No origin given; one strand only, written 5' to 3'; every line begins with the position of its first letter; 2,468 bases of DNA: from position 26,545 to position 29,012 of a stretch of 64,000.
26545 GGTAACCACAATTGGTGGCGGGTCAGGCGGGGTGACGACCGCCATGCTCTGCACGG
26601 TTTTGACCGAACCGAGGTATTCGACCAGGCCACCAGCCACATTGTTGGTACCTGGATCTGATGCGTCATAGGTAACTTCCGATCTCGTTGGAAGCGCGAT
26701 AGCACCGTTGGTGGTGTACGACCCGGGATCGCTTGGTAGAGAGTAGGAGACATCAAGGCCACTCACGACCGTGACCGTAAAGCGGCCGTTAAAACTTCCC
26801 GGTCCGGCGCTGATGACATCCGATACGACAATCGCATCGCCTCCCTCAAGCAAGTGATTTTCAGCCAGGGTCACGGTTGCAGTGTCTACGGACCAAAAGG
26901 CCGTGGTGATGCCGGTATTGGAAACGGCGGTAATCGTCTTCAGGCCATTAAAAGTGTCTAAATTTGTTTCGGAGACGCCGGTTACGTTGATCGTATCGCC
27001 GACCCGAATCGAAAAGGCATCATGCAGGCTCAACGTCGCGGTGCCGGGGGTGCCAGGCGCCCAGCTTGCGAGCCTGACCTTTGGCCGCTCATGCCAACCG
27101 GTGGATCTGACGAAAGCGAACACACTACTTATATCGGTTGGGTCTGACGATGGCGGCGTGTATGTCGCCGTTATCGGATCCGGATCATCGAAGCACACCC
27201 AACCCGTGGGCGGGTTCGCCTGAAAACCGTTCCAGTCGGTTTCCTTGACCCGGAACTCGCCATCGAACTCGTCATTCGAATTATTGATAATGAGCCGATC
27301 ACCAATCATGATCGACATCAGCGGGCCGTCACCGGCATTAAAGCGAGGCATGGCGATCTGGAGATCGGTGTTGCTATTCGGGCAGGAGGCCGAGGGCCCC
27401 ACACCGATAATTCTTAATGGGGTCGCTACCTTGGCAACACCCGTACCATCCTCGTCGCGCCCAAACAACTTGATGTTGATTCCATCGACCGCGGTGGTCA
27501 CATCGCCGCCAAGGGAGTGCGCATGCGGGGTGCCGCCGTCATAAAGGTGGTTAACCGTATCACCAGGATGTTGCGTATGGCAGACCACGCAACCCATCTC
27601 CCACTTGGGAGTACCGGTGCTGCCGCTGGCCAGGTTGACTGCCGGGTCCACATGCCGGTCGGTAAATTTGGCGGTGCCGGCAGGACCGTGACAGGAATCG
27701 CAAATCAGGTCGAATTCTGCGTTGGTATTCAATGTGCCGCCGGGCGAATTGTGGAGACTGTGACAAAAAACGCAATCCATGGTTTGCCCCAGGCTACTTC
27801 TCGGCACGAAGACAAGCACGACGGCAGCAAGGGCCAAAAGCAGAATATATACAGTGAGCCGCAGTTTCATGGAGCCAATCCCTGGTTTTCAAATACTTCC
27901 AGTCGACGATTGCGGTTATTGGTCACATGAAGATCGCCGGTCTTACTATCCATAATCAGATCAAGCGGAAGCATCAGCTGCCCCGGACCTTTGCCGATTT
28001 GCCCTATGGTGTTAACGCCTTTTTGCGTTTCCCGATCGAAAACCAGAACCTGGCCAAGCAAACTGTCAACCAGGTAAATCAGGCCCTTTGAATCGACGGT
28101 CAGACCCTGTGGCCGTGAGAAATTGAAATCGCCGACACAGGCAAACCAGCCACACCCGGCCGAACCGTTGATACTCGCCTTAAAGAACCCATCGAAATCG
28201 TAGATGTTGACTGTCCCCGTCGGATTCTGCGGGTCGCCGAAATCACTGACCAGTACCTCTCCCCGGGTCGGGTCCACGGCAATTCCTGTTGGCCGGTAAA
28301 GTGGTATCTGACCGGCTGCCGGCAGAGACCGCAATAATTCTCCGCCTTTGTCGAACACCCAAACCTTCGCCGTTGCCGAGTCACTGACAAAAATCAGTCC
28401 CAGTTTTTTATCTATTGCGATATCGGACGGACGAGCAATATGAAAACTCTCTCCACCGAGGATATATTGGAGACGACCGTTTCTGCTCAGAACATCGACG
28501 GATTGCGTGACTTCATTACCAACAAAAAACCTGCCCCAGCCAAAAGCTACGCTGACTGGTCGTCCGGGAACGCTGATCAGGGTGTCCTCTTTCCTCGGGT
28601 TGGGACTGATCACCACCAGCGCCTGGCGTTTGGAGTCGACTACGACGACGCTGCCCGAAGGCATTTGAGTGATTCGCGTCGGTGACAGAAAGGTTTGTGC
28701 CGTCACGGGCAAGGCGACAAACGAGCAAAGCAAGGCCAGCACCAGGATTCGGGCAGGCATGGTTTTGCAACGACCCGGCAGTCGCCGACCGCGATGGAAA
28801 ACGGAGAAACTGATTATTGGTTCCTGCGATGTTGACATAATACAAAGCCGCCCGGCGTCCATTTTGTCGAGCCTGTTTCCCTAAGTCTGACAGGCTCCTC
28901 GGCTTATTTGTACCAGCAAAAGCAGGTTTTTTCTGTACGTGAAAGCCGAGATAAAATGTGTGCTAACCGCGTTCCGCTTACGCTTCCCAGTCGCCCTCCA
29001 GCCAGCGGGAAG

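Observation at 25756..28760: NHL propeller translationally coupled to a multihaem cytochrome built around five small beta-module repeats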

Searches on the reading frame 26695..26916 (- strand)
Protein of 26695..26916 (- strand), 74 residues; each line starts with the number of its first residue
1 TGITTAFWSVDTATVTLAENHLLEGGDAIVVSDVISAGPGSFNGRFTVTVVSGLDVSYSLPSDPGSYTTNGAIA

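Call 37: search_solved_structures(query=A2, max_evalue=10, show_alignments=2)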
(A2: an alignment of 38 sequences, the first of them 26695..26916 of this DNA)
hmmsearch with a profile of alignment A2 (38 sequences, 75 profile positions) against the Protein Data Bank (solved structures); distinct sequences matched with E-value up to 10: 7.
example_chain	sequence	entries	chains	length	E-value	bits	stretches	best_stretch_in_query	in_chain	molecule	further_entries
8pjx_A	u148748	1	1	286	0.11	15.9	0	39-62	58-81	SAKe6FR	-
4by7_H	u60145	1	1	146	0.34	14.3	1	26-55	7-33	DNA-DIRECTED RNA POLYMERASES I, II, AND III SUBUNIT RPABC 3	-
1a1d_A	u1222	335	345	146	0.34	14.3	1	26-55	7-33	RNA POLYMERASE | DNA-DIRECTED RNA POLYMERASE II 14.5KD POLYPEPTIDE | DNA-directed RNA polymerase subunit RPB8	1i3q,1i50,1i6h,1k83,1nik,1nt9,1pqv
5ip7_H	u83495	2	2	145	0.34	14.3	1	26-55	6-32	DNA-directed RNA polymerases I, II, and III subunit RPABC3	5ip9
8gzz_E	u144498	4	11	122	0.88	13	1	44-69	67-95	rabbit monoclonal antibody 1H1 Fab heavy chain | 1H1 heavy chain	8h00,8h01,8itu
2k50_A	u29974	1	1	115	1.6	12.2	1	22-58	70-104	Replication factor A related protein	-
1o9y_A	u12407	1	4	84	1.8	11.9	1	4-40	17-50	HRCQ2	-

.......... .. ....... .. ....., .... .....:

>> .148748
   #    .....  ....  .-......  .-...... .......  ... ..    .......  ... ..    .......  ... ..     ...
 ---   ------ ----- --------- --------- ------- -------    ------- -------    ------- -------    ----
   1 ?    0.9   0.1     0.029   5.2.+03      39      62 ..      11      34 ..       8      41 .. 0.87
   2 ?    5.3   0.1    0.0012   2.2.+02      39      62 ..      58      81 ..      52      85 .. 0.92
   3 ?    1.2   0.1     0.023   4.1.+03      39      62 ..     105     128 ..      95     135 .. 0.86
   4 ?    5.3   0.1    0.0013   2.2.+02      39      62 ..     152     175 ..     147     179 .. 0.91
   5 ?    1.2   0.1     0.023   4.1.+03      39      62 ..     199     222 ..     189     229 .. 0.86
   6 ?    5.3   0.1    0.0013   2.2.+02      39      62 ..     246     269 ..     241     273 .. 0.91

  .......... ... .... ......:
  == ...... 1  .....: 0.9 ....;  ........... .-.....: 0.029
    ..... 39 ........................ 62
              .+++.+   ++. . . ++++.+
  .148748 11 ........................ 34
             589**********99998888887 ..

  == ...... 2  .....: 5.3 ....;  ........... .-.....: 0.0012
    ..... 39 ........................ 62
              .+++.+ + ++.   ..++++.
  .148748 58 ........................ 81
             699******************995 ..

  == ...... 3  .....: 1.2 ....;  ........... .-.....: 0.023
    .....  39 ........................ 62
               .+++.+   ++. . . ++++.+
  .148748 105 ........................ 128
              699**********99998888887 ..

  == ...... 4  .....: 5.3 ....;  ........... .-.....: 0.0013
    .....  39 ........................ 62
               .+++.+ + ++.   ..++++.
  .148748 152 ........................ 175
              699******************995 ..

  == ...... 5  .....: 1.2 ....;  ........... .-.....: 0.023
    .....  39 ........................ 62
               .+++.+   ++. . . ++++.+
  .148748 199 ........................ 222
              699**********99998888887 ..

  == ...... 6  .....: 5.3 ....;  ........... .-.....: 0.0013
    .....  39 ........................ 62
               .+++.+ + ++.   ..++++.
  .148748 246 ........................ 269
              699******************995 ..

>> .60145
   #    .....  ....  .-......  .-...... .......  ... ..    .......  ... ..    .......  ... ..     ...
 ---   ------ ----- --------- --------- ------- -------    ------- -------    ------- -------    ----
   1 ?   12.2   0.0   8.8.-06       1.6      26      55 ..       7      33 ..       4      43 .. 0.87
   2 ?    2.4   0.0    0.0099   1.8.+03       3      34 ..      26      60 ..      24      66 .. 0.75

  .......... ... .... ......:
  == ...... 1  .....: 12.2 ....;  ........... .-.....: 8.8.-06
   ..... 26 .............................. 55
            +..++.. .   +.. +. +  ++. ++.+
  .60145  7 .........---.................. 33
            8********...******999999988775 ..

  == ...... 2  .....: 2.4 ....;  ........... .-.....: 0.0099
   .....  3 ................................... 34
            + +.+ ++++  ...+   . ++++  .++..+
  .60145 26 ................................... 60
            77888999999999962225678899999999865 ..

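Call 42: predict_structure(alignment_id=A2)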
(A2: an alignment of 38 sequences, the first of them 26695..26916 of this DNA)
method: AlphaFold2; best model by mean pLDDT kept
length: 74 residues; sequences in the alignment: 38
mean_pLDDT: 90.2   pTM: 0.77
mean pLDDT of the five models: 90.2, 86.6, 85.3, 82.6, 81.8
residues with pLDDT >= 90: 47; 70-90: 27; 50-70: 0; < 50: 0
segments of 3 or more residues with pLDDT < 50: none
pLDDT, mean of each block of 10 residues (from residue 1): 91 93 94 85 92 95 82 87
secondary structure, 60 per line:
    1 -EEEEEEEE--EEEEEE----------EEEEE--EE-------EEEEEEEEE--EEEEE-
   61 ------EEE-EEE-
elements in order: E2-9 E12-17 E28-32 E44-52 E55-59 E67-69 E71-73

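Call 45: fold_search(model_id=the predicted structure, library=pdb)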
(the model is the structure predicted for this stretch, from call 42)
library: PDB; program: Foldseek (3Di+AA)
matches with E <= 10: 700; with E <= 0.001: 0
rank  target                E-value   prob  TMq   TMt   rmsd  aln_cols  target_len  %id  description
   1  9qgw_B                5.0e-03  1.00  0.69  0.06   2.9        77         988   22  Consensus structure of UBA6-UbDha-BIRC6 trapped ternary complex (singly loaded) (released 2025-10-29)
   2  9qiv_B                1.4e-02  1.00  0.72  0.07   2.7        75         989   25  Consensus structure of UBA6-BIRC6 (alternative conformation) (released 2025-10-29)
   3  9qic                  1.5e-02  1.00  0.70  0.06   2.9        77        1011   25  Consensus structure of UBA6 (released 2025-10-29)
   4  7pvn_A                1.8e-02  1.00  0.71  0.06   3.0        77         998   22  Crystal Structure of Human UBA6 in Complex with ATP (released 2022-08-31)
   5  7sol_C                1.9e-02  1.00  0.73  0.07   2.6        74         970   23  Crystal Structures of the bispecific ubiquitin/FAT10 activating enzyme, Uba6 (released 2022-11-02)
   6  7pvn_B                1.9e-02  1.00  0.69  0.06   3.2        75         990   23  Crystal Structure of Human UBA6 in Complex with ATP (released 2022-08-31)
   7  6dc6_C                2.1e-02  1.00  0.74  0.07   2.8        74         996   22  Crystal structure of human ubiquitin activating enzyme E1 (Uba1) in complex with ubiquitin (released 2018-10-10)
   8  9qgg_B                2.4e-02  1.00  0.71  0.07   3.1        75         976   24  Consensus structure of dUBA1-UbDha-dBIRC6 trapped ternary complex (released 2025-10-29)
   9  7sol_A                2.5e-02  1.00  0.72  0.06   2.7        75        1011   25  Crystal Structures of the bispecific ubiquitin/FAT10 activating enzyme, Uba6 (released 2022-11-02)
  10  9qim_B                2.6e-02  1.00  0.72  0.06   2.7        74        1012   23  Consensus structure of UBA6-BIRC6 (released 2025-10-29)
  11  4p22_B                3.4e-02  1.00  0.73  0.17   2.9        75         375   20  Crystal Structure of N-terminal Fragments of E1 (released 2015-02-25)
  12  9qhi_B                3.6e-02  1.00  0.72  0.07   2.6        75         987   24  Structure of UBA6-UbDha-BIRC6 trapped ternary complex (cluster 0) (released 2025-10-29)
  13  7pyv_A                4.5e-02  1.00  0.70  0.06   3.0        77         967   22  Crystal structure of human UBA6 in complex with the ubiquitin-like modifier FAT10 (released 2022-08-24)
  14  6dc6_A                4.7e-02  1.00  0.70  0.06   3.0        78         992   22  Crystal structure of human ubiquitin activating enzyme E1 (Uba1) in complex with ubiquitin (released 2018-10-10)
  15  9mc5_A                6.2e-02  1.00  0.75  0.07   2.9        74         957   19  Cryo-EM structure of Human UBA1-UBE2O-Ub -Transthiolation state 3 (released 2026-03-25)
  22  2v31_MODEL_1_A        9.5e-02  1.00  0.66  0.47   3.3        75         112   23  Structure of First Catalytic Cysteine Half-domain of mouse ubiquitin- activating enzyme (released 2008-06-24)
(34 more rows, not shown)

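Call 66: fold_search(model_id=the predicted structure, library=viral)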
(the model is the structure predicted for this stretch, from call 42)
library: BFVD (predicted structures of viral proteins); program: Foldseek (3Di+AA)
matches with E <= 10: 704; with E <= 0.001: 0
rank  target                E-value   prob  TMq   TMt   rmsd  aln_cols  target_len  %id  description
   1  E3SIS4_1              2.6e-03  1.00  0.85  0.07   2.4        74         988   27  Fiber [Synechococcus phage S-SM2]
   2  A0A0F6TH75            2.9e-03  1.00  0.80  0.14   2.2        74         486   28  Baseplate wedge [Sinorhizobium phage phiM9]
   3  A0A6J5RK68            2.9e-03  1.00  0.78  0.30   2.5        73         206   22  Uncharacterized protein [uncultured Caudovirales phage]
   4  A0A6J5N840            2.9e-03  1.00  0.74  0.21   4.4        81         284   22  Uncharacterized protein [uncultured Caudovirales phage]
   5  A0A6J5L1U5            3.4e-03  1.00  0.80  0.10   2.4        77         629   25  Uncharacterized protein [uncultured Caudovirales phage]
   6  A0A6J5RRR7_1          4.6e-03  1.00  0.83  0.06   2.0        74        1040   32  Peptidase S74 domain-containing protein [uncultured Caudovirales phage]
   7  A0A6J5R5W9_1          5.1e-03  1.00  0.85  0.08   1.4        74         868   24  Uncharacterized protein [uncultured Caudovirales phage]
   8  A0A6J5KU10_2          5.1e-03  1.00  0.82  0.06   2.1        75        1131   27  Uncharacterized protein [uncultured Caudovirales phage]
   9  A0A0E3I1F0            5.1e-03  1.00  0.77  0.07   2.8        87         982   26  Putative short tail fiber [Synechococcus phage ACG-2014a]
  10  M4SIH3                5.1e-03  1.00  0.77  0.05   2.8        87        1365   23  Fiber [Synechococcus phage Syn30]
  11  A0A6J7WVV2            5.4e-03  1.00  0.78  0.50   2.8        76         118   26  Uncharacterized protein (Fragment) [uncultured Caudovirales phage]
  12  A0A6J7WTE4            5.7e-03  1.00  0.82  0.21   2.0        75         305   33  Uncharacterized protein [uncultured Caudovirales phage]
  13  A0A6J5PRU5            7.1e-03  1.00  0.81  0.09   2.3        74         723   24  Uncharacterized protein [uncultured Caudovirales phage]
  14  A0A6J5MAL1            7.9e-03  1.00  0.78  0.06   2.3        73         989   22  Major tropism determinant N-terminal domain-containing protein [uncultured Caudovirales phage]
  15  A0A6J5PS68            8.3e-03  1.00  0.78  0.13   2.1        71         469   28  Baseplate protein J-like [uncultured Caudovirales phage]
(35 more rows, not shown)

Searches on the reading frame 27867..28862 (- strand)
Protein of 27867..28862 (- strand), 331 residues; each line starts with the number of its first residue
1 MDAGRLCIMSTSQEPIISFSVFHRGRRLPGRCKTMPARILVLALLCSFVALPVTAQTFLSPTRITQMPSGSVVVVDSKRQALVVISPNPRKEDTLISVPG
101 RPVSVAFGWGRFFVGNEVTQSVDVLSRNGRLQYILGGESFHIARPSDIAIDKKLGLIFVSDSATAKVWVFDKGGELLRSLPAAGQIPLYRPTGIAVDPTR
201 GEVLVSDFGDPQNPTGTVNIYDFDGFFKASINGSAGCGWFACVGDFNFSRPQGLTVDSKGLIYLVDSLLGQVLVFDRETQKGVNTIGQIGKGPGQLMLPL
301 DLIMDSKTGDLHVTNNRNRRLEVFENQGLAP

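Call 3: search_protein_families(library=pfam, proteins=[window:27867-28862:-], max_evalue=1)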
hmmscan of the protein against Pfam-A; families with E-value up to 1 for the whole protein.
window:27867-28862:- (331 aa): 6 families
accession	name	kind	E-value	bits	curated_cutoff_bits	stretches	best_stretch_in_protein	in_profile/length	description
PF01436.27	NHL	-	4e-22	77.5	20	4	144-170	3-28/28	NHL repeat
PF17170.10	DUF5128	-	3e-12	46.8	22.9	2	257-323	51-116/321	6-bladed beta-propeller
PF25021.1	TEN_NHL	-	0.0032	16.9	27.1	1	244-267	137-160/357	Teneurin NHL domain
PF08450.18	SGL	-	0.0051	16.9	26.3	0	148-208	139-202/246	SMP-30/Gluconolactonase/LRE-like region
PF00058.23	Ldl_recept_b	-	0.06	14.3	21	0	188-198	32-42/42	Low-density lipoprotein receptor repeat class B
PF01731.26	Arylesterase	-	0.11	13.1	21.3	0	144-172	55-83/86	Arylesterase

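Call 4: search_protein_families(library=ncbifam, proteins=[window:27867-28862:-], max_evalue=1)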
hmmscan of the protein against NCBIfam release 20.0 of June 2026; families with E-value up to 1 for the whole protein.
window:27867-28862:- (331 aa): 4 families
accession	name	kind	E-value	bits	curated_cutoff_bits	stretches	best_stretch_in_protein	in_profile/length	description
NF035926.1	scyF_NHL_VPEP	equivalog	6.6e-21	74.9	350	2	189-328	102-230/376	scytonemin biosynthesis PEP-CTERM protein ScyF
NF047780.1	LIC12708_fam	subfamily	0.00014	20.8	150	1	150-179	62-91/391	LIC_12708 family protein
NF052280.1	7_blade_YncE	equivalog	0.061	12.1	400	0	138-205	122-187/338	7-bladed beta-propeller protein YncE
TIGR02276.1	beta_rpt_yvtn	repeat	0.1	12.6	27.85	0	262-295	6-38/42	beta-propeller repeat protein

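Call 32: list_cluster_members(proteins=[P0001, P0003, P0014, window:27867-28862:-, window:21585-22931:-])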
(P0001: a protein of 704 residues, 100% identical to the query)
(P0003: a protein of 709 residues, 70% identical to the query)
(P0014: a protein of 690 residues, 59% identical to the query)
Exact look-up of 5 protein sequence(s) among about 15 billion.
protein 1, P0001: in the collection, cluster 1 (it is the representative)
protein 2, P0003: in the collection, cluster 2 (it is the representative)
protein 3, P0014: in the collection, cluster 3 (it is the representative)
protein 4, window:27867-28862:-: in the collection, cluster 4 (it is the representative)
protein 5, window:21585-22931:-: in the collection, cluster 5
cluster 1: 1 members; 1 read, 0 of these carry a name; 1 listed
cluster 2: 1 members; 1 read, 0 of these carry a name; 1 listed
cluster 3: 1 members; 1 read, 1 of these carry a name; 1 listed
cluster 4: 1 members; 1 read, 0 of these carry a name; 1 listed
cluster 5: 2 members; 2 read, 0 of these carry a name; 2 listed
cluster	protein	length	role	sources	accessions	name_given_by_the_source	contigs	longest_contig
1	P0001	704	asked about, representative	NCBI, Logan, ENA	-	-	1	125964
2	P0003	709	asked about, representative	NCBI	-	-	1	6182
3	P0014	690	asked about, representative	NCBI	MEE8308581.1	MAG: hypothetical protein V3R81_15035 [Gammaproteobacteria bacterium]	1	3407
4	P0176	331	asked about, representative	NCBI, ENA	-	-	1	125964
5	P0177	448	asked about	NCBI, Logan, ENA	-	-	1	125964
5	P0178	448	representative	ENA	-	-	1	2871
